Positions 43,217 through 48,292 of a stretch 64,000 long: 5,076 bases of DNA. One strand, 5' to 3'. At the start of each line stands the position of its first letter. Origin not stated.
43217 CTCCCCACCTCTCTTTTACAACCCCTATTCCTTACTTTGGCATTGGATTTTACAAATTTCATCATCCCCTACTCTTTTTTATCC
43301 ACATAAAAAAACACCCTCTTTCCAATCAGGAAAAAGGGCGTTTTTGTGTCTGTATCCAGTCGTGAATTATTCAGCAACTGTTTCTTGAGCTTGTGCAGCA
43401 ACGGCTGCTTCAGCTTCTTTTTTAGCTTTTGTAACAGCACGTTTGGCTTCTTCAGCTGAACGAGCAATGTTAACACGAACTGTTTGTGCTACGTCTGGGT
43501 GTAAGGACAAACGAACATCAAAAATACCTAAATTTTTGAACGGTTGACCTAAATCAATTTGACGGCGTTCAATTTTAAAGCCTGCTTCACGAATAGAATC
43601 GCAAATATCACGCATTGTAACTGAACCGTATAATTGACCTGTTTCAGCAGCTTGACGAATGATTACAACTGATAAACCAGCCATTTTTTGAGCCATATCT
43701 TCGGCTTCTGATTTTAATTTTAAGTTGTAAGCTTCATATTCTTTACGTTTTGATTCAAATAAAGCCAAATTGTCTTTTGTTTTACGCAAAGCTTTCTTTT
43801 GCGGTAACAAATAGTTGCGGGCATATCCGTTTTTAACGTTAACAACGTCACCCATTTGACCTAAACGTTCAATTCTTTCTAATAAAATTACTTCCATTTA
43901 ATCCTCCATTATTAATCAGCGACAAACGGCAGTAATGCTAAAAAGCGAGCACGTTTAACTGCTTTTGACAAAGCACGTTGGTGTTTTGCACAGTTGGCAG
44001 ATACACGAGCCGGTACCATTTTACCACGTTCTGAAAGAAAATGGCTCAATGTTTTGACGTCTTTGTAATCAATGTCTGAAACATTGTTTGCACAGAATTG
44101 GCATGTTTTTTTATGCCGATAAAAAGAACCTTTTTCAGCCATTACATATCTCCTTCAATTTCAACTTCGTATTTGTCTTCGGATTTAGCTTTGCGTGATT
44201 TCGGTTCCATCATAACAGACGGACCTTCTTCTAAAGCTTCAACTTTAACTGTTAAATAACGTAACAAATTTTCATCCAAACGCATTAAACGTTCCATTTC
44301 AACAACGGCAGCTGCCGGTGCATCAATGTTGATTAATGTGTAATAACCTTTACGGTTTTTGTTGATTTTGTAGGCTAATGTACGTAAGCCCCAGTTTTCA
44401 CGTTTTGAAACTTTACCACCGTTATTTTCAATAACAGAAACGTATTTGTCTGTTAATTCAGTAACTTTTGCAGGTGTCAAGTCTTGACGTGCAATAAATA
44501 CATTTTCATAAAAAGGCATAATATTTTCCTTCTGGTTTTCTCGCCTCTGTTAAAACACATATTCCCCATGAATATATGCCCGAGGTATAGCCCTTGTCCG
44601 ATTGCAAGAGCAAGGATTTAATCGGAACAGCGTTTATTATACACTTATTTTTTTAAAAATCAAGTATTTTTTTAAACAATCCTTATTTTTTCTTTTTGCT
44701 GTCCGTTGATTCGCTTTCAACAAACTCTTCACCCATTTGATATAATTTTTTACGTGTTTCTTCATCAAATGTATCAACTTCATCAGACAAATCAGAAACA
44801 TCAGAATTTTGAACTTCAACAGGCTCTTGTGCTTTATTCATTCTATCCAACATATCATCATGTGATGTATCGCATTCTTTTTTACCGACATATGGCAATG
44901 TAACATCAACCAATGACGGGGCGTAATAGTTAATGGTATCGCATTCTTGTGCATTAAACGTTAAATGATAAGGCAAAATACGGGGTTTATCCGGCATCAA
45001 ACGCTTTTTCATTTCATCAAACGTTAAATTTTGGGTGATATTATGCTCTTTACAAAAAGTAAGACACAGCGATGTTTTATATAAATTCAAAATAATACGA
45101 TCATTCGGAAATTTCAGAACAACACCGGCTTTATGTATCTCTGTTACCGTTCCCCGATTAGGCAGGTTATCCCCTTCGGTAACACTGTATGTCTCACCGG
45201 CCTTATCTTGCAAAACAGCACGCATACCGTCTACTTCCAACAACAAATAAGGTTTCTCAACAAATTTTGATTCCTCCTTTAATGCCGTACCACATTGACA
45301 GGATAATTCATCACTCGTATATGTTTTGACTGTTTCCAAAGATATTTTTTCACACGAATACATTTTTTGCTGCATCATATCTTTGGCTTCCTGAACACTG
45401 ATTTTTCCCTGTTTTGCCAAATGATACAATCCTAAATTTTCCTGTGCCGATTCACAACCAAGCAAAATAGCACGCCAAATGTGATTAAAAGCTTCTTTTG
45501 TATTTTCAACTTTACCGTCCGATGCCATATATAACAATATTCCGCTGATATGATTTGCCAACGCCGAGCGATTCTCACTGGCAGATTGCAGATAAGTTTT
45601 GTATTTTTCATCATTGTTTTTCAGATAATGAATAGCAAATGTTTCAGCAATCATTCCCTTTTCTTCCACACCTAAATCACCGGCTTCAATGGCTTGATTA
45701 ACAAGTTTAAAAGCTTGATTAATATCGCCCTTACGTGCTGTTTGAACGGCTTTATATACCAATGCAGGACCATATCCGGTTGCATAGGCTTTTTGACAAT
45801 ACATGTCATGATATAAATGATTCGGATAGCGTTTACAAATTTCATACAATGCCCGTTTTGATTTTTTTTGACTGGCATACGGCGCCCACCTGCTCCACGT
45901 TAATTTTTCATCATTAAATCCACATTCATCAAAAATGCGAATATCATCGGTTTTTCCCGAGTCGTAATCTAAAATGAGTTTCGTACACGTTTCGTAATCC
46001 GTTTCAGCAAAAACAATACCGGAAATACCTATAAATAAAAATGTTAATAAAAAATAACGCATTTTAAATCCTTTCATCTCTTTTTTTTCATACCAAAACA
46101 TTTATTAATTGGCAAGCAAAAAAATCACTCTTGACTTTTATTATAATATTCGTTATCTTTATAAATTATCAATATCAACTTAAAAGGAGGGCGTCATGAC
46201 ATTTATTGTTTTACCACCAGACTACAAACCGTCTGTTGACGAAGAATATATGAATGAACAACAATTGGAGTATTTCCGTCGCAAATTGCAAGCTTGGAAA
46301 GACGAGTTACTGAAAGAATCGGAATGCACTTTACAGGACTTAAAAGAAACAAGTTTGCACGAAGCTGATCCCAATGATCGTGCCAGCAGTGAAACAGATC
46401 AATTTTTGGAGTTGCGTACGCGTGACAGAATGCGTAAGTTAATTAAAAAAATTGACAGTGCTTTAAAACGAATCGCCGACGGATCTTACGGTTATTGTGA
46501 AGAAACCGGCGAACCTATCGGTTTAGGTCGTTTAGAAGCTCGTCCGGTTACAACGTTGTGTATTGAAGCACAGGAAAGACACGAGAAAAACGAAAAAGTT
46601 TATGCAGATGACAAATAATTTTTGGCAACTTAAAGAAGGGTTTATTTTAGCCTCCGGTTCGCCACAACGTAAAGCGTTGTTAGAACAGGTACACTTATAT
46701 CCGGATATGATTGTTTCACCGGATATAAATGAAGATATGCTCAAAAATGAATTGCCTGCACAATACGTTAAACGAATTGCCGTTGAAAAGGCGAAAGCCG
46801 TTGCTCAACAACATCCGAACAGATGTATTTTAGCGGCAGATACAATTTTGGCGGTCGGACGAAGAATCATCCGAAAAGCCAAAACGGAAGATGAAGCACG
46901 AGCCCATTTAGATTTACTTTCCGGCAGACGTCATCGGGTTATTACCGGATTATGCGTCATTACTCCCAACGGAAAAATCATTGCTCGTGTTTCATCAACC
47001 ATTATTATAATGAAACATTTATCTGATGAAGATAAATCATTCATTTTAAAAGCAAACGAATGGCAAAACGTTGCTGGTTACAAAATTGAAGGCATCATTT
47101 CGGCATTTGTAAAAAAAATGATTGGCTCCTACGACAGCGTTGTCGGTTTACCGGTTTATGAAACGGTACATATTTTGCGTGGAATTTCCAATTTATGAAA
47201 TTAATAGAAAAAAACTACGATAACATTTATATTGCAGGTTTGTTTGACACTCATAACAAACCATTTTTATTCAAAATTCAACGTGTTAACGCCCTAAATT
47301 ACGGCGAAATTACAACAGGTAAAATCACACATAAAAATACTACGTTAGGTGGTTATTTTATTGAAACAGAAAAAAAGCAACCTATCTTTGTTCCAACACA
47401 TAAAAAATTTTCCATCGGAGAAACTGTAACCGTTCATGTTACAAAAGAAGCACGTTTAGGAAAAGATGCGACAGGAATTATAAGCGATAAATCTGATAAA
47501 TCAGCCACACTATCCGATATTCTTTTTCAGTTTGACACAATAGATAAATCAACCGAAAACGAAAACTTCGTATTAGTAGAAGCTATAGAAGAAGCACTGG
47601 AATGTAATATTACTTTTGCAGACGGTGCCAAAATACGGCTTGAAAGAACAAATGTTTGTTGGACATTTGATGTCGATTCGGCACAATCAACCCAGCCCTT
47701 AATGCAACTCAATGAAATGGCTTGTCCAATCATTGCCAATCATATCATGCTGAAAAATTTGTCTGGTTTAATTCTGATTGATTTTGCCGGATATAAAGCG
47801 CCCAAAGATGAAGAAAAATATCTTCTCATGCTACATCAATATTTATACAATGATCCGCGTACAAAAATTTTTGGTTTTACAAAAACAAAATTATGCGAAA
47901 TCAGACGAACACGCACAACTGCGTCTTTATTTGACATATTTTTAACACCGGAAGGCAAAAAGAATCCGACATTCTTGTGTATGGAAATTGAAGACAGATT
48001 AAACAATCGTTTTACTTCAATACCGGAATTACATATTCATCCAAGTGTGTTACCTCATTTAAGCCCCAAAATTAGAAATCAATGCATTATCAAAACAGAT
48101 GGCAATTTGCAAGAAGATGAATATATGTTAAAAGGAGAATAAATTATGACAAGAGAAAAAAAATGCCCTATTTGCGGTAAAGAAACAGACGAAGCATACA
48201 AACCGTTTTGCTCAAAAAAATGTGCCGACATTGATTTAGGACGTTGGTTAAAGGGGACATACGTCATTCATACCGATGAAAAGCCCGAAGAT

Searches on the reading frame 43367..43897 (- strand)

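Call 11: search_protein_families(library=pfam, proteins=[window:43367-43897:-], max_evalue=0.001)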
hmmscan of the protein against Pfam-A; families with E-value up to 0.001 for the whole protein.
window:43367-43897:- (176 aa): 2 families
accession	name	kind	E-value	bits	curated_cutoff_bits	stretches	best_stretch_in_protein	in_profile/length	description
PF03948.19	Ribosomal_L9_C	-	5.9e-24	84.7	23.2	1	64-145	2-85/86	Ribosomal protein L9, C-terminal domain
PF01281.25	Ribosomal_L9_N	-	8.3e-21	73.7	20.7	1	1-46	1-46/47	Ribosomal protein L9, N-terminal domain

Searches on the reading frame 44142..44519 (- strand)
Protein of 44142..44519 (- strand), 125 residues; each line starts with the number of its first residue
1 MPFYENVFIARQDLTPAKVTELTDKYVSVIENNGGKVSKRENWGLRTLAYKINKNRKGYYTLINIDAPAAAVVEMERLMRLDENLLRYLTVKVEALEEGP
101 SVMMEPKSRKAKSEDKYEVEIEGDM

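Call 11: search_protein_families(library=pfam, proteins=[window:44142-44519:-], max_evalue=0.001)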
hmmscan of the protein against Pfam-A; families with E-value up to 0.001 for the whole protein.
window:44142-44519:- (125 aa): 1 family
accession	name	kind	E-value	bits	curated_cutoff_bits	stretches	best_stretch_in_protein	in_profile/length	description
PF01250.22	Ribosomal_S6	-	1.7e-31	108.7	27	1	4-92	2-90/90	Ribosomal protein S6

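Call 23: find_encoding_contigs(protein=window:44142-44519:-, flank=5000, max_places=10)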
Protein window:44142-44519:- (125 aa): 1 contig read that carries it; 1 place shown.
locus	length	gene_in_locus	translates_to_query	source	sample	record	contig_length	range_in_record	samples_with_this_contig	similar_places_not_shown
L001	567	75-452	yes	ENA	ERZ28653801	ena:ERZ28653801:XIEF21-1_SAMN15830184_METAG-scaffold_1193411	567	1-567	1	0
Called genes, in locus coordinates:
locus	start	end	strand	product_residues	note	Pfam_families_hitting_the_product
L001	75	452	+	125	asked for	PF01250:Ribosomal_S6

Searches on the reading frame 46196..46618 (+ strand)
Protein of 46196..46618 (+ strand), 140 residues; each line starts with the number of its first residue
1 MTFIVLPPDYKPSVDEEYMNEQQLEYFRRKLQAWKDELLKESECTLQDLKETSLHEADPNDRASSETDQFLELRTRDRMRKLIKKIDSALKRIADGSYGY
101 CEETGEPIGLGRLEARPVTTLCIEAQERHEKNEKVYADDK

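Call 11: search_protein_families(library=pfam, proteins=[window:46196-46618:+], max_evalue=0.001)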
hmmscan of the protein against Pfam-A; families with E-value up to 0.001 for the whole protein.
window:46196-46618:+ (140 aa): 2 families
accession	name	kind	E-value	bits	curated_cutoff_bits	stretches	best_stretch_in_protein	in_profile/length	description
PF21157.2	DksA_N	-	2.7e-29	101.6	27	1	23-93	1-71/71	DnaK suppressor protein DksA, N-terminal domain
PF01258.23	zf-dskA_traR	-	2.5e-14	53.4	24.9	1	96-131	1-36/36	Prokaryotic dksA/traR C4-type zinc finger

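Call 69: find_encoding_contigs(protein=window:46196-46618:+, flank=10000, max_places=10)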
Protein window:46196-46618:+ (140 aa): 6 contigs read that carry it; 5 places shown.
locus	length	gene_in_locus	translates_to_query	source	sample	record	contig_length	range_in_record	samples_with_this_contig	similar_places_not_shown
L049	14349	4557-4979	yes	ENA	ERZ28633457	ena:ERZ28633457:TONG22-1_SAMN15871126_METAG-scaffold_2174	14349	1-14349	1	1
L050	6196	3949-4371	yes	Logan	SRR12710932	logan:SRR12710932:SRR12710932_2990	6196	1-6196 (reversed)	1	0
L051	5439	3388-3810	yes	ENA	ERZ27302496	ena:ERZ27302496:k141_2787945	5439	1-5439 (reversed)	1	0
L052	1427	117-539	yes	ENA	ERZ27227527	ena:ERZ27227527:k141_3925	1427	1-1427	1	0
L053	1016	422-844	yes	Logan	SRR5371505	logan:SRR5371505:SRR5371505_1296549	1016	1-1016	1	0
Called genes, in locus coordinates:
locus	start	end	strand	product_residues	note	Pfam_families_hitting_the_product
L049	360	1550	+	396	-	-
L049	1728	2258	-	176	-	PF01281:Ribosomal_L9_N, PF03948:Ribosomal_L9_C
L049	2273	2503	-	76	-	PF01084:Ribosomal_S18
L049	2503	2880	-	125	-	PF01250:Ribosomal_S6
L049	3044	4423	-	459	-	-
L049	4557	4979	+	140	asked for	PF21157:DksA_N, PF01258:zf-dskA_traR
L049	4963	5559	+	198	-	PF02545:Maf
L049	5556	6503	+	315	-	PF10150:RNase_E_G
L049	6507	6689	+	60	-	PF03884:YacG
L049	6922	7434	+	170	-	-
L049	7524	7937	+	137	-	PF01467:CTP_transf_like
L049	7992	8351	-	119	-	PF10691:DUF2497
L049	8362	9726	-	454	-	PF02321:OEP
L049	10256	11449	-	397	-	-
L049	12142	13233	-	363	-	PF02661:Fic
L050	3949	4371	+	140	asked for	PF21157:DksA_N, PF01258:zf-dskA_traR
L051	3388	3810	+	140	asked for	PF21157:DksA_N, PF01258:zf-dskA_traR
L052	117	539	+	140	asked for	PF21157:DksA_N, PF01258:zf-dskA_traR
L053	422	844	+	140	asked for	PF21157:DksA_N, PF01258:zf-dskA_traR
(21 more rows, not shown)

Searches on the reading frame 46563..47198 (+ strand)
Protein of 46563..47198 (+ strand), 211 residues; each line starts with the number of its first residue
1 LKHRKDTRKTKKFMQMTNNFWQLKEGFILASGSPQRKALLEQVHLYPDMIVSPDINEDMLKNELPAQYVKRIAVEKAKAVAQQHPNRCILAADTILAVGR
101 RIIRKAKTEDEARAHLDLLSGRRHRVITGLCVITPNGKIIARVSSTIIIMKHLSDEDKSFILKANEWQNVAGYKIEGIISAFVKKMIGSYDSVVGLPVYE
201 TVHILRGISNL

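Call 11: search_protein_families(library=pfam, proteins=[window:46563-47198:+], max_evalue=0.001)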
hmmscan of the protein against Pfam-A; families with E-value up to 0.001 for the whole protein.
window:46563-47198:+ (211 aa): 1 family
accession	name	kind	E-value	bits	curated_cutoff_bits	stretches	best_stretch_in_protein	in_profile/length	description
PF02545.19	Maf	-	5.3e-47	160.3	27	1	27-206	2-185/187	Maf-like protein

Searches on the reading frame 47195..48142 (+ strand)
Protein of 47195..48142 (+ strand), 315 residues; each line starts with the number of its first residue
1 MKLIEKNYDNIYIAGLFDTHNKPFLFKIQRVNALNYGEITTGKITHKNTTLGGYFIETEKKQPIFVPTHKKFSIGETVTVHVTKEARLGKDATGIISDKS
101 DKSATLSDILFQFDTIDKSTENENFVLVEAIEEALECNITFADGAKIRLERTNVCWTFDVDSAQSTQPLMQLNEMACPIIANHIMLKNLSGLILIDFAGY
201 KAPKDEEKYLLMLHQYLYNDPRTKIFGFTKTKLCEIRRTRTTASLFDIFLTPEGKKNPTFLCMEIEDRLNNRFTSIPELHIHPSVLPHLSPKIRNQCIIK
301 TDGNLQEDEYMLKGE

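Call 11: search_protein_families(library=pfam, proteins=[window:47195-48142:+], max_evalue=0.001)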
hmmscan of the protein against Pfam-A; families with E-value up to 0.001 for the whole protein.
window:47195-48142:+ (315 aa): 1 family
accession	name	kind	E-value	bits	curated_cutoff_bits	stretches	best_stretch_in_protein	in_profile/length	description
PF10150.14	RNase_E_G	-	2e-17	63.9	25.5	1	122-241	144-270/270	Ribonuclease E/G family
